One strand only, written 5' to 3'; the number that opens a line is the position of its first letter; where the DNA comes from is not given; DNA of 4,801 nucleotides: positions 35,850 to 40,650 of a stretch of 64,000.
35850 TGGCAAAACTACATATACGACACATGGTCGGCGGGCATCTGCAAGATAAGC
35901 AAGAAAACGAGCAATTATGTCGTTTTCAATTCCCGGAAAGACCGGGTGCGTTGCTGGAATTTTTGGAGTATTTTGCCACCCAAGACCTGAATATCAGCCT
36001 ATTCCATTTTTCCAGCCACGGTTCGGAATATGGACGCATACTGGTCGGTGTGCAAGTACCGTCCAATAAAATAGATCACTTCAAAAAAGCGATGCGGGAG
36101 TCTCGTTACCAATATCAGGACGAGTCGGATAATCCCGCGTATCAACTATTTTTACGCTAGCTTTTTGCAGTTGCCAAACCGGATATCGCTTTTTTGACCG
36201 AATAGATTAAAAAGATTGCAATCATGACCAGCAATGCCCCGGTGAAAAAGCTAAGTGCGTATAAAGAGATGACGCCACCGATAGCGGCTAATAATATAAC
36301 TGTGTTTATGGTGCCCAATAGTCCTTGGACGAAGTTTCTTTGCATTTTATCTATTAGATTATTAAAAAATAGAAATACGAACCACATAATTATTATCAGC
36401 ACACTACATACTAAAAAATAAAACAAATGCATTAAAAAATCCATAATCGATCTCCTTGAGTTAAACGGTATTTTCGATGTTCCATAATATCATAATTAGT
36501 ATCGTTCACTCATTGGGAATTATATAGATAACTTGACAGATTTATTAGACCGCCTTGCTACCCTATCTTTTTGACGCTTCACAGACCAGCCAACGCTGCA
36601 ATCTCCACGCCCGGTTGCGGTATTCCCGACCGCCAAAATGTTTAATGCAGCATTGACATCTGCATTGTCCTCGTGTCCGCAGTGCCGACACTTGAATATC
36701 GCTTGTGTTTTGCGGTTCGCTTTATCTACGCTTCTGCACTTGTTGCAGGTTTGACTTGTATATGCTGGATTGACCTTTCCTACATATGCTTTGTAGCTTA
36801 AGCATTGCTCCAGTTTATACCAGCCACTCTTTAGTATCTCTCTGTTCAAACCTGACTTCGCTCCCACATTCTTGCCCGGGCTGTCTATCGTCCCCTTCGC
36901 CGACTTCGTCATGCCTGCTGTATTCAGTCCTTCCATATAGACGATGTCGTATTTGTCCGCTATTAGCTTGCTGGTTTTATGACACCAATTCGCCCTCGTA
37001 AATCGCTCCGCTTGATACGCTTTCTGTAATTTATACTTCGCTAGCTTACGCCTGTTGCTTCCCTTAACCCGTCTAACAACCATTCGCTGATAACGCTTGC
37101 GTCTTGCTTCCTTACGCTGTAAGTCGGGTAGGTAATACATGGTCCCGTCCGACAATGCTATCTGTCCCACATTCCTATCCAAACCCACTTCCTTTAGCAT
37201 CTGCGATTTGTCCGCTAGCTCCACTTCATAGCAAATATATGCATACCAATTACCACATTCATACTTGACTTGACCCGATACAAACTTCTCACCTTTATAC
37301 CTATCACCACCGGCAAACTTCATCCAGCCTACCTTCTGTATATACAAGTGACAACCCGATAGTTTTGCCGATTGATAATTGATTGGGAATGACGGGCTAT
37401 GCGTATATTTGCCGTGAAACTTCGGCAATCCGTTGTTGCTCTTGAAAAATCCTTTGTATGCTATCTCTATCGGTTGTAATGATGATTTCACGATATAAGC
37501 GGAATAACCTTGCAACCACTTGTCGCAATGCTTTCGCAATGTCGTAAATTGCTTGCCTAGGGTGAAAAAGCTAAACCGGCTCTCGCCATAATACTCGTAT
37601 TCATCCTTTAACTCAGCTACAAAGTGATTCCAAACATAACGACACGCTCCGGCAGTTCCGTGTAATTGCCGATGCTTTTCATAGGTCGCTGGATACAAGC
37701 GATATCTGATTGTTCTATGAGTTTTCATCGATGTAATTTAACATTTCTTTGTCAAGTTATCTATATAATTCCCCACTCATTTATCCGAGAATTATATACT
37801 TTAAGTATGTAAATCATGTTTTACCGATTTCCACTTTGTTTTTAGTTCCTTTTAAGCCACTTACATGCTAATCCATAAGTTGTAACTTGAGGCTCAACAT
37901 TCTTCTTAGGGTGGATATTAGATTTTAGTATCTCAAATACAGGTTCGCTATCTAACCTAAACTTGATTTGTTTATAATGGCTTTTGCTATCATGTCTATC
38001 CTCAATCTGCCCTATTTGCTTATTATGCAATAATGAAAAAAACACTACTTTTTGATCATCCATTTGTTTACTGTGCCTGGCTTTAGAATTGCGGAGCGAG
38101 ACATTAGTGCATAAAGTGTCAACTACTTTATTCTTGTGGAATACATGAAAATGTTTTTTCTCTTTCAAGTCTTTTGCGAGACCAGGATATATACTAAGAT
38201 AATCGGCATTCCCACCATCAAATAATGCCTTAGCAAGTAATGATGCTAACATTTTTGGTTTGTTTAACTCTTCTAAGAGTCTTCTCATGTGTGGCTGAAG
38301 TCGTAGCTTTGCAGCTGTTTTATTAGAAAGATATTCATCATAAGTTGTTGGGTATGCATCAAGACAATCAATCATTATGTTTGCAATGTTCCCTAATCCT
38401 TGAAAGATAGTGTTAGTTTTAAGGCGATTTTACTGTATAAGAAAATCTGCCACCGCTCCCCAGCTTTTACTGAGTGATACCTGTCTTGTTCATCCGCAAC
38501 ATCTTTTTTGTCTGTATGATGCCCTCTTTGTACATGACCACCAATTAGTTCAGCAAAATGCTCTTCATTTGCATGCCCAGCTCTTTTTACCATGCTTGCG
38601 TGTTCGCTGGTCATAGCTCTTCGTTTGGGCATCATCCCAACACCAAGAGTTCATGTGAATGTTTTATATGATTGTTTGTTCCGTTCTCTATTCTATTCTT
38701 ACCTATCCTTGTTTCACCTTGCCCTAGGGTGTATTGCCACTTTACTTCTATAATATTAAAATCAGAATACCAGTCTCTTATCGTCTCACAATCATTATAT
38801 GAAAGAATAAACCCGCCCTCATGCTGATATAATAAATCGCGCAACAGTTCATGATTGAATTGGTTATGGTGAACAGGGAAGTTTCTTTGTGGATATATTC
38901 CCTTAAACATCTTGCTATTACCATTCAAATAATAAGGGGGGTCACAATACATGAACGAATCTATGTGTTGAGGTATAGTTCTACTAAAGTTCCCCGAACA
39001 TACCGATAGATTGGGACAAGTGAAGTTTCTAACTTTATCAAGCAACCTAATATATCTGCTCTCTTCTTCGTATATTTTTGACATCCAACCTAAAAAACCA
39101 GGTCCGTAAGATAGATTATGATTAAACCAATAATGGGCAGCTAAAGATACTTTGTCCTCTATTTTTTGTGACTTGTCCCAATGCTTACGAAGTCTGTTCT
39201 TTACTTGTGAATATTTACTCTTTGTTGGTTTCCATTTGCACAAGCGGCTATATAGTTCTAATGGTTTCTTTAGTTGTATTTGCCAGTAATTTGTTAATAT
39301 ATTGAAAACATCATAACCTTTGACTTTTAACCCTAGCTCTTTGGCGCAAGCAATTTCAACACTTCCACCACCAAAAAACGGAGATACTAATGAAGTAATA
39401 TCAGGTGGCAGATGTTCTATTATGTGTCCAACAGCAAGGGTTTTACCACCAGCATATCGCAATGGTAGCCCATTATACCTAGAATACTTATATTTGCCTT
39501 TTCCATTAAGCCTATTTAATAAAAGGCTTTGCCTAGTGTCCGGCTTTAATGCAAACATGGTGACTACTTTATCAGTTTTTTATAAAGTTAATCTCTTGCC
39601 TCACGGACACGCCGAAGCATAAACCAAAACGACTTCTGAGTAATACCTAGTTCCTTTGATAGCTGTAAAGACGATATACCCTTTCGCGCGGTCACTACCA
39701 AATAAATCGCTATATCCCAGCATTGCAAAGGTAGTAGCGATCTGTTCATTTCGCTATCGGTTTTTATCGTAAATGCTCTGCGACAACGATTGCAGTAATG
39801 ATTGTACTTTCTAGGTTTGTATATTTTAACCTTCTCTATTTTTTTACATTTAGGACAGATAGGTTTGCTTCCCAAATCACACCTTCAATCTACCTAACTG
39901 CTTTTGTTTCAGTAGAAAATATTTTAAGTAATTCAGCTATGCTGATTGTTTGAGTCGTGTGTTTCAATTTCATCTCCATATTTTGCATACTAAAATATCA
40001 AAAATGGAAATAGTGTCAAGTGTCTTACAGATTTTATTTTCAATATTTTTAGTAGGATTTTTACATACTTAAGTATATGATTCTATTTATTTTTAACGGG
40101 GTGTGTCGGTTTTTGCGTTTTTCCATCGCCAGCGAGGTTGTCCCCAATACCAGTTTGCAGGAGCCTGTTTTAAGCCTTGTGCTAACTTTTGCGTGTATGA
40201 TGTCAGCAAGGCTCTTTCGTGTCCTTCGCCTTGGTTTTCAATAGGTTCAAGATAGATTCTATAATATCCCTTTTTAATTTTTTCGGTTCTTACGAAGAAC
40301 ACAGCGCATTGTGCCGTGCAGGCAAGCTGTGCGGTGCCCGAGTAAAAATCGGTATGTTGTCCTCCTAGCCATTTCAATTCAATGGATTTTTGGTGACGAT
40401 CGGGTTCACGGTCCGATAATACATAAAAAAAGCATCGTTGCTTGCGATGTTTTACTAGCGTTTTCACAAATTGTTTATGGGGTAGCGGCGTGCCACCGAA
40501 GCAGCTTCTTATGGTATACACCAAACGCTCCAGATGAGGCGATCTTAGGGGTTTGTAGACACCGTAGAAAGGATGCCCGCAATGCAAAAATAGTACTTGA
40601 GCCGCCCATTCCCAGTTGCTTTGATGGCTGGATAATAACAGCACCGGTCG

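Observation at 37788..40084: Restriction-modification-like cassette inside an IS1595-type shell whose terminal bases match the TnpB-element termini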

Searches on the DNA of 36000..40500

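Call 76: search_rna_families(source=window, start=36000, end=40500, threshold=evalue, max_evalue=1)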
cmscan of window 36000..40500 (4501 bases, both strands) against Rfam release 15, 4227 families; matches with E-value up to 1: 0.
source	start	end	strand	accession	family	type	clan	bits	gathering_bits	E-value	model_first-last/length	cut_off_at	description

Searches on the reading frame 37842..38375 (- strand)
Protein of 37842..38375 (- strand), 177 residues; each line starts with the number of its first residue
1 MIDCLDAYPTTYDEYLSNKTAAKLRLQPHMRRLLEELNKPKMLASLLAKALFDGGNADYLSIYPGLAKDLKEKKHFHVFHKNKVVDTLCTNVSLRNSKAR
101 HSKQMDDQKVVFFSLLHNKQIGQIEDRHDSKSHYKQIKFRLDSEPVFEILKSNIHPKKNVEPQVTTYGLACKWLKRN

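Call 4: search_protein_families(library=pfam, proteins=[window:37842-38375:-], max_evalue=0.01)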
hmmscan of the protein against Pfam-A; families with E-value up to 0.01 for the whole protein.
window:37842-38375:- (177 aa): 0 families

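Call 10: search_protein_families(library=ncbifam, proteins=[window:37842-38375:-], max_evalue=1)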
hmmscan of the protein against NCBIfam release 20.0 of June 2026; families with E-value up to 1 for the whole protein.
window:37842-38375:- (177 aa): 1 family
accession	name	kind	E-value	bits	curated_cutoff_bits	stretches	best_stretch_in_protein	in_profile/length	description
NF005383.1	PRK06926.1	equivalog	0.026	13.6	394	1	33-114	173-251/271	flagellar motor protein MotP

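Call 11: search_protein_families(library=pfam, proteins=[window:37842-38375:-], max_evalue=10)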
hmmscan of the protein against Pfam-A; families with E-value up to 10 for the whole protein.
window:37842-38375:- (177 aa): 1 family
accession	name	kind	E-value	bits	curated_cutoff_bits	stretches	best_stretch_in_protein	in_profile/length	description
PF21832.1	DUF6892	-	0.04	14.6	24.6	1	12-65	37-90/136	Family of unknown function (DUF6892)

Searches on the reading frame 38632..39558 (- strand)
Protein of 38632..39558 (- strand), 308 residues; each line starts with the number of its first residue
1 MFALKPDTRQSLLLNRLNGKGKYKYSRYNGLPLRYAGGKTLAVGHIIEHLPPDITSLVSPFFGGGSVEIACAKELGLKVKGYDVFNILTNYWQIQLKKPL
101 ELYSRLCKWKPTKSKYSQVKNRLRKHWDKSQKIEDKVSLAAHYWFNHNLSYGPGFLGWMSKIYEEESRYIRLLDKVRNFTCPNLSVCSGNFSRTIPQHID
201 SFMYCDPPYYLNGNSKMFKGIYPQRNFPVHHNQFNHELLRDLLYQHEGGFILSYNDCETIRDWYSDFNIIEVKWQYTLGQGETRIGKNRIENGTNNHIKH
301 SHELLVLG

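Call 4: search_protein_families(library=pfam, proteins=[window:38632-39558:-], max_evalue=0.01)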
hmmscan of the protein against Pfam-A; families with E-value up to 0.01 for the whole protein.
window:38632-39558:- (308 aa): 1 family
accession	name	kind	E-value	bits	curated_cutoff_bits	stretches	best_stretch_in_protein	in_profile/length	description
PF02086.21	MethyltransfD12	-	3.6e-33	115.8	22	1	35-277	1-252/253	D12 class N6 adenine-specific DNA methyltransferase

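Call 10: search_protein_families(library=ncbifam, proteins=[window:38632-39558:-], max_evalue=1)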
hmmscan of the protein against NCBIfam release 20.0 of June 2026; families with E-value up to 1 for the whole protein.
window:38632-39558:- (308 aa): 2 families
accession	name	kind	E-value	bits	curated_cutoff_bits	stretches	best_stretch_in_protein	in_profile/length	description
TIGR00571.1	dam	subfamily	3.8e-18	66.1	114.85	2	181-283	154-255/267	Dam family site-specific DNA-(adenine-N6)-methyltransferase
NF008152.0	PRK10904.1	equivalog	5.6e-09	35.8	441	1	33-279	8-252/271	adenine-specific DNA-methyltransferase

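Call 54: search_solved_structures(query=window:38632-39558:-, max_evalue=0.01)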
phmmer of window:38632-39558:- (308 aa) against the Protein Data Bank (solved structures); distinct sequences matched with E-value up to 0.01: 7.
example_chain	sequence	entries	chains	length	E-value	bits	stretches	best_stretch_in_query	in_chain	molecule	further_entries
7m6b_B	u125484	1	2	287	2.4e-10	43.5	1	33-280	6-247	Site-specific DNA-methyltransferase (adenine-specific)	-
4rtj_A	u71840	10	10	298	1.6e-06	30.9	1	27-278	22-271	DNA adenine methylase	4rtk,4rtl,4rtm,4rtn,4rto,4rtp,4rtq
4gbe_D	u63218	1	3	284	2.4e-06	30.3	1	26-278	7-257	DNA adenine methylase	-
2ore_D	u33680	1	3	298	2.6e-06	30.2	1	27-278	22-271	DNA adenine methylase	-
2g1p_A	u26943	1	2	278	2.8e-06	30.1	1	30-278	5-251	DNA adenine methylase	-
4gol_D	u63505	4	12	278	4.4e-06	29.4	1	30-278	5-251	DNA adenine methylase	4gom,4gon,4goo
2dpm_A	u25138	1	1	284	0.0017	21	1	34-287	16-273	PROTEIN (ADENINE-SPECIFIC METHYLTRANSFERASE DPNII 1)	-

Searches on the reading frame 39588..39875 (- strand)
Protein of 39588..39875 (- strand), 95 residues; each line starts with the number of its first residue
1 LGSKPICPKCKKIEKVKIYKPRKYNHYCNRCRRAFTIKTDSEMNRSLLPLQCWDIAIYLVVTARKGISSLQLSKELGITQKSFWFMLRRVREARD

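Call 4: search_protein_families(library=pfam, proteins=[window:39588-39875:-], max_evalue=0.01)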
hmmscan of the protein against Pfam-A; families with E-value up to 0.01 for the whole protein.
window:39588-39875:- (95 aa): 1 family
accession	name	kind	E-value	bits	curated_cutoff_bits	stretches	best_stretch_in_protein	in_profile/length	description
PF04967.18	HTH_10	-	0.0053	17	23.1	1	65-91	22-48/53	HTH DNA binding domain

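Call 10: search_protein_families(library=ncbifam, proteins=[window:39588-39875:-], max_evalue=1)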
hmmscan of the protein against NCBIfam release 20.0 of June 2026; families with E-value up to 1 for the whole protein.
window:39588-39875:- (95 aa): 3 families
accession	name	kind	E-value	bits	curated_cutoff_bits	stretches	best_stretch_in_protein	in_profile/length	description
NF033547.1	transpos_IS1595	equivalog_domain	1.9e-10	41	75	1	45-93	1-50/215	IS1595 family transposase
NF033558.1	transpos_IS1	equivalog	0.014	15.3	100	1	7-56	1-52/199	IS1 family transposase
NF001386.0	PRK00279.2-4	equivalog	0.12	11.9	256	1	3-40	129-165/220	adenylate kinase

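Call 11: search_protein_families(library=pfam, proteins=[window:39588-39875:-], max_evalue=10)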
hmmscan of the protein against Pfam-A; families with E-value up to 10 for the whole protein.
window:39588-39875:- (95 aa): 5 families
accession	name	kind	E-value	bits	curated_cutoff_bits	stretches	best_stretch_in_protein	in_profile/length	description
PF04967.18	HTH_10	-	0.0053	17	23.1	1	65-91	22-48/53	HTH DNA binding domain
PF13412.12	HTH_24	-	0.027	14.5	21.9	1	54-91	5-42/48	Winged helix-turn-helix DNA-binding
PF12760.12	Zn_ribbon_IS1595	-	0.2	12.1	25.4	1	3-33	17-45/46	Transposase zinc-ribbon domain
PF14369.11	Zn_ribbon_19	-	0.21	12.2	30.8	1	26-41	3-18/35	zinc-ribbon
PF03966.22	Trm112p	-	2.4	8.6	22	0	27-38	27-38/40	Trm112p-like protein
